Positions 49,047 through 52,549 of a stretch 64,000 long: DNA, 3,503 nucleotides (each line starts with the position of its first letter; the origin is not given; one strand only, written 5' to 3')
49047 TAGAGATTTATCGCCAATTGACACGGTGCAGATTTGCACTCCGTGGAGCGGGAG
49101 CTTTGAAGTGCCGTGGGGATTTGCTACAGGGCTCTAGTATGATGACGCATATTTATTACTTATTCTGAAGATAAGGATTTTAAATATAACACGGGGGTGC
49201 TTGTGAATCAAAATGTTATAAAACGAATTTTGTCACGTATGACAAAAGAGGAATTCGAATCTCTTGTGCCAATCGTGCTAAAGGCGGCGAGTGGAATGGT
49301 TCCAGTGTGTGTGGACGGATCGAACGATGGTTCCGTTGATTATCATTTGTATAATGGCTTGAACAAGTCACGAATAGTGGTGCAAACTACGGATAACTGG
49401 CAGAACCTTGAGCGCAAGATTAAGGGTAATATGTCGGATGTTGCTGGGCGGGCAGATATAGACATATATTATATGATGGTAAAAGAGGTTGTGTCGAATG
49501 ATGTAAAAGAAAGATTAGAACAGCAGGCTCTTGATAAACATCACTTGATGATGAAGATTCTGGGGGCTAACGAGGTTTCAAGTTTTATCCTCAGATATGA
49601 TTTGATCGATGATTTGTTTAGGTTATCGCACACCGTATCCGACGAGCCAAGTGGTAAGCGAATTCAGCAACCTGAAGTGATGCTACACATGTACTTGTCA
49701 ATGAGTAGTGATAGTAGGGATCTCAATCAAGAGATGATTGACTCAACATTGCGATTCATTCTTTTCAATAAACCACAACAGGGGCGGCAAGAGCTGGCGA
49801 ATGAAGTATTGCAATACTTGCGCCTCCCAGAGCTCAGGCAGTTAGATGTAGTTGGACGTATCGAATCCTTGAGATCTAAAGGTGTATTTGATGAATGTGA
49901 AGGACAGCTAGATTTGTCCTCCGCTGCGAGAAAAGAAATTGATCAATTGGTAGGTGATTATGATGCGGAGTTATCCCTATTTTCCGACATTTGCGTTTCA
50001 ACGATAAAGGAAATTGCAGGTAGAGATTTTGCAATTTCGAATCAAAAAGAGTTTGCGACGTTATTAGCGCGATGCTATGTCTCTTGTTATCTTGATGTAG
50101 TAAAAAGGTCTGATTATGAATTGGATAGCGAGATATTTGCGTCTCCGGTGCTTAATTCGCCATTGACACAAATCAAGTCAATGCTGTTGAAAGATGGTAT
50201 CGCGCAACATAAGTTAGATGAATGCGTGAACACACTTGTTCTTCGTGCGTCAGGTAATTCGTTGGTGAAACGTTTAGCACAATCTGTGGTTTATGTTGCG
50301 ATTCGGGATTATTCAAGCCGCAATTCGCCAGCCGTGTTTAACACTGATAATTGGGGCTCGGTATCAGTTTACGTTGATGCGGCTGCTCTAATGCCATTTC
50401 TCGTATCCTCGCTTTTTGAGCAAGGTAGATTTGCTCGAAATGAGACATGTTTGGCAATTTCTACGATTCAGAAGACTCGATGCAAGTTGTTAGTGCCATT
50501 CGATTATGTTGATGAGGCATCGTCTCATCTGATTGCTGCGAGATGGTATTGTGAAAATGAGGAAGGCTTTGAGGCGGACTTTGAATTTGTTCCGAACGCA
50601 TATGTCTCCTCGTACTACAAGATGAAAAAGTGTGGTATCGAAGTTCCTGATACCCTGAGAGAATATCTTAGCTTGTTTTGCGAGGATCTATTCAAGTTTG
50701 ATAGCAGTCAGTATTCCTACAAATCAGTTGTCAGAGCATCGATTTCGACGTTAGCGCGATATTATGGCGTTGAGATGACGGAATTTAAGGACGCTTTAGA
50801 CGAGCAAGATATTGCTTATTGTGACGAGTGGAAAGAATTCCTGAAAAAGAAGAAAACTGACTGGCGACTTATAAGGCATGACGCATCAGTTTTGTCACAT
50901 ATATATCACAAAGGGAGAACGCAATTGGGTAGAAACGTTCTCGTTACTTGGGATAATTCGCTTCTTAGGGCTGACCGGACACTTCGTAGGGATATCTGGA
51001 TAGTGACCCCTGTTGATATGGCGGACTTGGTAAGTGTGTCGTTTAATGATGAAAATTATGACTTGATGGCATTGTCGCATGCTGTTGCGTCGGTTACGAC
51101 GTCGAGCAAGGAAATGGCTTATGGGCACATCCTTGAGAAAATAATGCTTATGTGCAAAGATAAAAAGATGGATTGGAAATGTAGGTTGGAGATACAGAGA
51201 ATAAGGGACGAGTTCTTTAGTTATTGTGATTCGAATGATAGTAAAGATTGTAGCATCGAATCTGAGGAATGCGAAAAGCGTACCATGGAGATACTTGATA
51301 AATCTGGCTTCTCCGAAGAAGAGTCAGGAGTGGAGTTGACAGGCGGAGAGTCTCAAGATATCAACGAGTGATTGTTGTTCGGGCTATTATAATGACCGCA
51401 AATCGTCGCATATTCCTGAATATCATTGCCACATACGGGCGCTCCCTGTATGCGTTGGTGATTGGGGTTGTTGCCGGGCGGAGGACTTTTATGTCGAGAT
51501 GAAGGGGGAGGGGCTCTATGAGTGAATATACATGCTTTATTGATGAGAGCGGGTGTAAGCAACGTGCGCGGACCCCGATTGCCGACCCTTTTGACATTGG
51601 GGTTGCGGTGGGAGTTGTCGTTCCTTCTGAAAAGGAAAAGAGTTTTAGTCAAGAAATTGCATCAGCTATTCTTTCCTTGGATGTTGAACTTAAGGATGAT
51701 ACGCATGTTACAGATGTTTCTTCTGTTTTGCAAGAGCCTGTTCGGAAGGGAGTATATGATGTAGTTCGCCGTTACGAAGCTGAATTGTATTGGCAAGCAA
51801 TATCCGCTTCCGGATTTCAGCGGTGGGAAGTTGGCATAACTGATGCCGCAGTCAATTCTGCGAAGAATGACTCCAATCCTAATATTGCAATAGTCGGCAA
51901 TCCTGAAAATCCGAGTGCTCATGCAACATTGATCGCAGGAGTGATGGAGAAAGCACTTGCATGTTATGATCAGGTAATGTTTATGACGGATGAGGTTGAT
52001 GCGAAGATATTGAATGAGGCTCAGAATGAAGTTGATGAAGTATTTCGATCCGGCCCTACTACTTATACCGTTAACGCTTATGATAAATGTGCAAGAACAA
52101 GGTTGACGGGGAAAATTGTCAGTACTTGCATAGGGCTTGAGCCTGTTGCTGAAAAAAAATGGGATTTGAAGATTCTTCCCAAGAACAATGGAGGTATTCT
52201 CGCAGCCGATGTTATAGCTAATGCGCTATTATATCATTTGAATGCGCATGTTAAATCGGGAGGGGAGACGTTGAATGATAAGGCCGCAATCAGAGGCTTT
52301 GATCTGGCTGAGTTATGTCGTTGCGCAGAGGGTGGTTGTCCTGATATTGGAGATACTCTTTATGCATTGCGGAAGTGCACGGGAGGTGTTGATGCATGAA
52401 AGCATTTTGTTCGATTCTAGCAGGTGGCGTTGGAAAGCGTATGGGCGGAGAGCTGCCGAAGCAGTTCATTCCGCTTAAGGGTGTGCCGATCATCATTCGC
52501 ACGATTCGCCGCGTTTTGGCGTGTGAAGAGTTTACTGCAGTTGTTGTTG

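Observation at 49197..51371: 724-aa single-gene candidate immune effector: REase-like head, wHTH-like middle, PIN-like tail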

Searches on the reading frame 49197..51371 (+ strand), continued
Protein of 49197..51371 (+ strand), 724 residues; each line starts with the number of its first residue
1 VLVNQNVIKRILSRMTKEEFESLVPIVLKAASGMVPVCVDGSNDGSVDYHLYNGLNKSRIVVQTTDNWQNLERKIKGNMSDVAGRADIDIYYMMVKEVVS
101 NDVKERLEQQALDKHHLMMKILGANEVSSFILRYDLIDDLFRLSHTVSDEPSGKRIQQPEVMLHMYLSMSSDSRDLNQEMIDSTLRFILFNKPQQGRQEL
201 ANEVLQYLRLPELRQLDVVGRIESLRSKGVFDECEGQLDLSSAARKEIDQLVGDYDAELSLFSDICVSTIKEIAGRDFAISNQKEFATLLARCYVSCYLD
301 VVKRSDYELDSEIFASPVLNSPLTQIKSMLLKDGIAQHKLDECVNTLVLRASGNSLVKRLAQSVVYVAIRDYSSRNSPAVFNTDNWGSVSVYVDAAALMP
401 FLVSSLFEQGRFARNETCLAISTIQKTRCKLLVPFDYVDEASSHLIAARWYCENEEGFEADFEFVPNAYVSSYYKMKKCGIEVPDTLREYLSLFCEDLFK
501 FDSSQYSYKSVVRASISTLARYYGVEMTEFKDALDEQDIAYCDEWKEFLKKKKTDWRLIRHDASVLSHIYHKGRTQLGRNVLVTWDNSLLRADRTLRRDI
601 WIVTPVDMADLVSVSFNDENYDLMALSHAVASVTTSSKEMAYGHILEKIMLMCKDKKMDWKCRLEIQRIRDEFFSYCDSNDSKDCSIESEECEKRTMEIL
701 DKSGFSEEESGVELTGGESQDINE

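Call 90: search_protein_families(library=padloc, proteins=[L098:169-3432:+, L098:3857-8044:+, L098:8016-9956:+, L098:12150-15545:+, L098:15542-17377:+, L098:17374-18165:+, L098:18165-19097:+, L010:2755-5919:+, L010:5919-9983:+, L010:13108-15063:+], max_evalue=0.00001)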
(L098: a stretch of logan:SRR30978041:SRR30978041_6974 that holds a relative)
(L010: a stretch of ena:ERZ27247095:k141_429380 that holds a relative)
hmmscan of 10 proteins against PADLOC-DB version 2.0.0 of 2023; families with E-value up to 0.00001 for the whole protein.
L098:169-3432:+ (1087 aa): 34 families (the best 25 are shown)
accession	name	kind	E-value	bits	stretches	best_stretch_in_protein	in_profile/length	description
PDLC02621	DrmD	-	0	1072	1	5-1085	10-1035/1040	DrmD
PDLC02572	DrmA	-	2.8e-173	576.5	1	9-1085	15-1035/1043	DrmA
PDLC02632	DrmD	-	2.8e-149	496.6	1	9-654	17-639/662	DrmD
PDLC02633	DrmD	-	1.2e-137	458.1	1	35-855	48-828/839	DrmD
PDLC02618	DrmD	-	5.3e-114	378.2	1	8-259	4-255/273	DrmD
PDLC02624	DrmD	-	5.9e-94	313.8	1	152-796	3-617/652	DrmD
PDLC02622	DrmD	-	1.6e-87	292.1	1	7-371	15-383/422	DrmD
PDLC02504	BrxHI|BrxHII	-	3.4e-63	212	1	111-748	107-676/971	BrxHII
PDLC00659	HmaA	-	1.3e-62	210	1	133-678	125-648/1176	SNF2 helicase / DEAD-box helicase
PDLC02500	BrxHI|BrxHII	-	7.5e-57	191.5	1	105-690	82-625/933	BrxHI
PDLC02620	DrmD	-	8.9e-43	144.4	1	124-678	111-615/1060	DrmD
PDLC02840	DpdE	-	1.8e-42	143.7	3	106-186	152-233/1091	DpdE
PDLC02853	DpdE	-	1.6e-41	140.3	2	110-305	92-286/985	DpdE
PDLC02625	DrmD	-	5.3e-41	139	1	295-1057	66-746/792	DrmD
PDLC02623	DrmD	-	4e-40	135.4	2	532-701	528-692/1040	DrmD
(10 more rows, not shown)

L098:3857-8044:+ (1395 aa): 24 families
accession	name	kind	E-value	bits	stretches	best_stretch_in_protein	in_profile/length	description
PDLC02643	DrmMI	-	0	1096.3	2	463-1248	584-1340/1347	DrmMI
PDLC02640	DrmMI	-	6.8e-233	773.5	2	36-399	166-535/1015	DrmMI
PDLC02638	DrmMI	-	4.3e-228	757.9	2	36-422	174-577/935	DrmMI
PDLC02639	DrmMI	-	3.9e-190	632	3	156-426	1-277/803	DrmMI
PDLC03618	REase_MTase_IIG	-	2.5e-152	506.9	2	474-1230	588-1325/1429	Type IIG restriction enzyme-methyltransferase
PDLC02644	DrmMI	-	6.4e-129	429.5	2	474-964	104-588/988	DrmMI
PDLC02645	DrmMI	-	5.9e-101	336.9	2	34-421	170-571/772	DrmMI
PDLC02646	DrmMI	-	3.5e-89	297.9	2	729-1224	259-751/792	DrmMI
PDLC03627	REase_MTase_IIG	-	1.4e-56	189.9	2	754-1224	564-1028/1136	Type IIG restriction enzyme-methyltransferase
PDLC03622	REase_MTase_IIG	-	5.4e-49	164.5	2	369-605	432-644/1524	Type IIG restriction enzyme-methyltransferase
PDLC03599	REase_MTase_IIG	-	3.2e-48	162.3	1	753-1184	470-926/959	Type IIG restriction enzyme-methyltransferase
PDLC02642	DrmMI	-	2.7e-46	156.2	1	36-418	167-571/594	DrmMI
PDLC02626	DrmD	-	8.6e-28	95.4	1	1058-1230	13-173/276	DrmD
PDLC03598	REase_MTase_IIG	-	1.2e-25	87.6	1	754-1178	482-902/912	Type IIG restriction enzyme-methyltransferase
PDLC03620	REase_MTase_IIG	-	9e-24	81.2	2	478-763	602-865/1378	Type IIG restriction enzyme-methyltransferase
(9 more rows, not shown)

L098:8016-9956:+ (646 aa): 5 families
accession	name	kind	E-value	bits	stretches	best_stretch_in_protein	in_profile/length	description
PDLC04774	PDC-M68B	-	5.1e-11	39.8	1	392-645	344-580/581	-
PDLC03859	LmuB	-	1.2e-09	36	0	347-613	356-584/611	-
PDLC03863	LmuB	-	1.2e-08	32.1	1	388-596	347-570/610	-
PDLC03862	LmuB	-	1.2e-08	31.7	1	390-575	375-566/643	-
PDLC03864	LmuB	-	8.7e-06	22.5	0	557-619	582-639/657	-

L098:12150-15545:+ (1131 aa): 10 families
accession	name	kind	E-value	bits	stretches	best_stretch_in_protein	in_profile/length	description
PDLC02575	DrmA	-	9e-301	997.7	1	290-1118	6-830/837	DrmA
PDLC02568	DrmA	-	3.1e-252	836.6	1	522-1128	1-611/611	DrmA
PDLC02571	DrmA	-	5e-185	615.3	3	592-1113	764-1279/1282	DrmA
PDLC02567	DrmA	-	2.3e-175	583.3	1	75-1116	647-1722/1750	DrmA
PDLC02577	DrmA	-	1.2e-139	464.6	1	461-1118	10-678/697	DrmA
PDLC02576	DrmA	-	2.4e-60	202.4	2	400-761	498-859/1235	DrmA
PDLC02574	DrmA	-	6.9e-45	151.1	1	870-1117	21-253/269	DrmA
PDLC02569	DrmA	-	7.9e-10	35.1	1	871-965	815-907/1095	DrmA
PDLC02570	DrmA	-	5.1e-08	29.7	1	865-968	563-661/851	DrmA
PDLC02573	DrmA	-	2.2e-07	27.3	1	869-958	779-866/1018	DrmA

L098:15542-17377:+ (611 aa): 4 families
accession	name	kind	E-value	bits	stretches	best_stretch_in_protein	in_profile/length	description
PDLC02583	DrmB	-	2.4e-81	272.6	1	10-596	4-603/606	DrmB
PDLC02584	DrmB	-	1.1e-57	193.9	1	171-606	7-442/445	DrmB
PDLC02579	DrmB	-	1.1e-53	180.3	1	359-607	69-314/314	DrmB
PDLC02582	DrmB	-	1.6e-12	44.8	1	470-596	523-634/649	DrmB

L098:17374-18165:+ (263 aa): 24 families
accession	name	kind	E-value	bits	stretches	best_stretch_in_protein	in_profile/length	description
PDLC02587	DrmC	-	3.2e-85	283.4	1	3-261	3-263/267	DrmC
PDLC02597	DrmC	-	5.5e-41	139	1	11-245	15-227/242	DrmC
PDLC02585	DrmC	-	7.5e-31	105.6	1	7-261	14-252/253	DrmC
PDLC02595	DrmC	-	3.2e-25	87.4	1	11-260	23-265/269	DrmC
PDLC02588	DrmC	-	1.3e-24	85.2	2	197-261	187-251/256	DrmC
PDLC02607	DrmC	-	3.8e-24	83.4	1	7-261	16-263/265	DrmC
PDLC02605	DrmC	-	1.7e-23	81.6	1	55-260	71-266/270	DrmC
PDLC02606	DrmC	-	3e-22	77.2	1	79-261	13-181/182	DrmC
PDLC02616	DrmC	-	1.8e-21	74.8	2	199-260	161-222/224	DrmC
PDLC02613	DrmC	-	8.5e-19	65.8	1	37-259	33-258/262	DrmC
PDLC02591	DrmC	-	3.5e-17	60.4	1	20-262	31-259/260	DrmC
PDLC02602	DrmC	-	4.2e-17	60.2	1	57-253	64-248/381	DrmC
PDLC02589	DrmC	-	1.4e-15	55.2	1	75-261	84-261/264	DrmC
PDLC02612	DrmC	-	1.7e-14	51.9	1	203-259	174-230/235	DrmC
PDLC02608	DrmC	-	3.4e-14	51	1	84-260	1-158/162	DrmC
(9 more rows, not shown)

L098:18165-19097:+ (310 aa): 0 families

L010:2755-5919:+ (1054 aa): 40 families (the best 25 are shown)
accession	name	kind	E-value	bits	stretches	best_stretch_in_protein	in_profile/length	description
PDLC02621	DrmD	-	0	1331.1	1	10-1049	9-1037/1040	DrmD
PDLC02572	DrmA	-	0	1307.9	1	12-1050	12-1038/1043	DrmA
PDLC02632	DrmD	-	2.1e-290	962.9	1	11-640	13-643/662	DrmD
PDLC02633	DrmD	-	1.3e-231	769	1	7-834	5-838/839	DrmD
PDLC02624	DrmD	-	3.5e-216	717.7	1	158-779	1-615/652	DrmD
PDLC02622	DrmD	-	2.4e-167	555.1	1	13-410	15-412/422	DrmD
PDLC02629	DrmD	-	1.6e-146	486.7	1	537-1049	2-502/508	DrmD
PDLC02625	DrmD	-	2.2e-97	325.5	1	308-1045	67-779/792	DrmD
PDLC02628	DrmD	-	5.8e-90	299.8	1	704-1049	26-367/373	DrmD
PDLC02500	BrxHI|BrxHII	-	6.1e-82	274.6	1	97-628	66-580/933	BrxHI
PDLC02504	BrxHI|BrxHII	-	4.4e-79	264.6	1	108-679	96-624/971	BrxHII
PDLC00659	HmaA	-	3.4e-74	248.4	1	141-633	125-621/1176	SNF2 helicase / DEAD-box helicase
PDLC02620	DrmD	-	7.6e-60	200.9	1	132-628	111-584/1060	DrmD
PDLC02618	DrmD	-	5.4e-51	171.6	1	15-268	5-252/273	DrmD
PDLC02631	DrmD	-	5.8e-48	161.3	1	840-1049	15-221/227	DrmD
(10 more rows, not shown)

L010:5919-9983:+ (1354 aa): 30 families (the best 25 are shown)
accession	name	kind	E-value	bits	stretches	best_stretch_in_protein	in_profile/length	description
PDLC02643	DrmMI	-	0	1618.5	1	2-1351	5-1325/1347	DrmMI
PDLC03618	REase_MTase_IIG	-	0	1212.8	1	2-1349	2-1326/1429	Type IIG restriction enzyme-methyltransferase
PDLC02638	DrmMI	-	3.9e-279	926.8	1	1-918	1-927/935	DrmMI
PDLC02644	DrmMI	-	1.3e-271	901.8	1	497-1350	16-878/988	DrmMI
PDLC02645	DrmMI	-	1.3e-257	855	1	4-755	4-734/772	DrmMI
PDLC02642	DrmMI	-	9.5e-170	563.9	1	1-565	2-571/594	DrmMI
PDLC02646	DrmMI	-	1.5e-130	434.8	1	608-1351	2-765/792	DrmMI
PDLC02640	DrmMI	-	7.3e-112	372.8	2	906-1343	535-958/1015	DrmMI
PDLC02639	DrmMI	-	2.7e-107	358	2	277-775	1-446/803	DrmMI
PDLC03622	REase_MTase_IIG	-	5.3e-62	207.6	2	531-709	447-644/1524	Type IIG restriction enzyme-methyltransferase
PDLC03627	REase_MTase_IIG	-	6.2e-60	201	1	863-1344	564-1030/1136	Type IIG restriction enzyme-methyltransferase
PDLC03599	REase_MTase_IIG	-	1.3e-56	190.1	1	862-1295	470-909/959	Type IIG restriction enzyme-methyltransferase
PDLC02626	DrmD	-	1.1e-37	127.9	1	1177-1349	10-174/276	DrmD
PDLC03620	REase_MTase_IIG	-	2.7e-26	89.5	1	540-872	552-865/1378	Type IIG restriction enzyme-methyltransferase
PDLC03598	REase_MTase_IIG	-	4.5e-24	82.4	1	855-1221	474-831/912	Type IIG restriction enzyme-methyltransferase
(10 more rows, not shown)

L010:13108-15063:+ (651 aa): 2 families
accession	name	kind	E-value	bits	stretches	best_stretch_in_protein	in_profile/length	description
PDLC03419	REase_II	-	3.5e-108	360.8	1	5-573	4-595/695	Type II restriction enzyme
PDLC03485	REase_II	-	4.4e-89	297.5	1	2-370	2-366/611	Type II restriction enzyme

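Call 91: search_protein_families(library=padloc, alignment_id=A3, max_evalue=0.01)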
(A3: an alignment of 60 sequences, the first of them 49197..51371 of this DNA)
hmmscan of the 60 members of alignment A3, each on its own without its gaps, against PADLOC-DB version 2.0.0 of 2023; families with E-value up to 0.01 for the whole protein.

A. member 1, window:49197-51371:+ (724 aa): 0 families

B. families by the number of members that match (of 60 scanned): 5 families
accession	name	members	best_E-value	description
PDLC02416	Aga_REase-TIR-PNTD1-PNTD2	3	0.00024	Class I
PDLC04806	PDC-S02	3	0.0017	-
PDLC02400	Aga_TIR-PNTD1-PNTD2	1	9e-05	Class I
PDLC04396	PDC-M07B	1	0.0006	-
PDLC04457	PDC-M15A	1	0.0054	-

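Call 92: search_protein_families(library=pfam, proteins=[L098:8016-9956:+, L099:5861-6793:+, L005:8499-9797:+, L010:12251-13111:+, L011:1945-4353:+], max_evalue=0.01)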
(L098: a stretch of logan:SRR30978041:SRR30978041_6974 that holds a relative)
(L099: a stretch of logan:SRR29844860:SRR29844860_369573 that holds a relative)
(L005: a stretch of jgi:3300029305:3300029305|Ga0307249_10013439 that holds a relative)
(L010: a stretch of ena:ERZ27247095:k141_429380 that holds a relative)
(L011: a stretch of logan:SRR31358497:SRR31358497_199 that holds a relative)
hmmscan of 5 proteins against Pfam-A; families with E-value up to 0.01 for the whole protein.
L098:8016-9956:+ (646 aa): 0 families

L099:5861-6793:+ (310 aa): 0 families

L005:8499-9797:+ (432 aa): 0 families

L010:12251-13111:+ (286 aa): 1 family
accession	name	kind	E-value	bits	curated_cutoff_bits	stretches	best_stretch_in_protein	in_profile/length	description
PF18928.5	DUF5677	-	8.7e-05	23.1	27.1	1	47-92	11-58/166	Family of unknown function (DUF5677)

L011:1945-4353:+ (802 aa): 0 families

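Call 95: find_related_loci(query=A6, collection=metagenome_contigs, flank=10000)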
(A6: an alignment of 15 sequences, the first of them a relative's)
Query A6 (715 aa) in metagenome_contigs; peptide patterns used: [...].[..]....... (x = any residue, [..] = any of these).
100 stretches matched a pattern; 26 encode a relative of the query (tblastn E <= 1e-3); 26 distinct loci.
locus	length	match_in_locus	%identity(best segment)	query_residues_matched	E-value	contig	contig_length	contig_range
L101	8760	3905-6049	77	1-715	0e+0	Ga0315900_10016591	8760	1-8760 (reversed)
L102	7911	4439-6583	77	1-715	0e+0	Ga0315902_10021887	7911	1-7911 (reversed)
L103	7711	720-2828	49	1-704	0e+0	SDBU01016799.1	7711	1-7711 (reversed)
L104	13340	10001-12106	44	1-704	0e+0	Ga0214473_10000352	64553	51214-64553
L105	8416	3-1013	80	379-715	0e+0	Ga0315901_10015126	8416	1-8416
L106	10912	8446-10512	43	1-689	6e-178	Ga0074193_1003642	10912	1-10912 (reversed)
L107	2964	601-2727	39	1-711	0e+0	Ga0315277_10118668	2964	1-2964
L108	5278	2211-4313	39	1-704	2e-173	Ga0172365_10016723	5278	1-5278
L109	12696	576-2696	38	1-710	2e-162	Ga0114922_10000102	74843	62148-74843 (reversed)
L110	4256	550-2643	37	1-699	6e-165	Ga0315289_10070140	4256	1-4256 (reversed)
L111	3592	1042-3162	39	1-710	1e-161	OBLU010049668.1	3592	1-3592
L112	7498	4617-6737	39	1-710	1e-154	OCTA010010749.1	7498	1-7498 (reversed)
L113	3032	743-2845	36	1-704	3e-157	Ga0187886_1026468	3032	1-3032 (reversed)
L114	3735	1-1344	38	265-710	7e-109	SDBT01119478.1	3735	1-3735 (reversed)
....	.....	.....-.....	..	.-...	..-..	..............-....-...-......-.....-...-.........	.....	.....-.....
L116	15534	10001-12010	30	1-669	3e-87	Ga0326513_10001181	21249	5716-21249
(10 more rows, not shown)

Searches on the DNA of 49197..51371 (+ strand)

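Call 7: search_dna_similar(query=window:49197-51371:+, collection=ecoli_genomes, mode=near)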
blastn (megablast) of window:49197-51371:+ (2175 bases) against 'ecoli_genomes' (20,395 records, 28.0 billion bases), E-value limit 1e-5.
No match.

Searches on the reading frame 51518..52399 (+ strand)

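Call 3: search_protein_families(library=pfam, proteins=[window:51518-52399:+], max_evalue=1)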
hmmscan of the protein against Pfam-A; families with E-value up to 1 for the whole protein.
window:51518-52399:+ (293 aa): 0 families

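Call 4: search_protein_families(library=padloc, proteins=[window:51518-52399:+], max_evalue=1)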
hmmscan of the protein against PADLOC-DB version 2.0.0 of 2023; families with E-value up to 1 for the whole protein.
window:51518-52399:+ (293 aa): 0 families

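Call 5: search_protein_families(library=ncbifam, proteins=[window:51518-52399:+], max_evalue=1)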
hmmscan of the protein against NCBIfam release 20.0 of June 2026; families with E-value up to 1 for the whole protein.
window:51518-52399:+ (293 aa): 0 families

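Call 16: search_protein_families(library=phrogs, proteins=[window:51518-52399:+], max_evalue=1)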
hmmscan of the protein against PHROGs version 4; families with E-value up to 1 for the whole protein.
window:51518-52399:+ (293 aa): 1 family
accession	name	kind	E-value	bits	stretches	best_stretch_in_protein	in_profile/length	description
phrog_15204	-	transcription regulation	0.072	13.9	1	243-273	4-34/79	anti-repressor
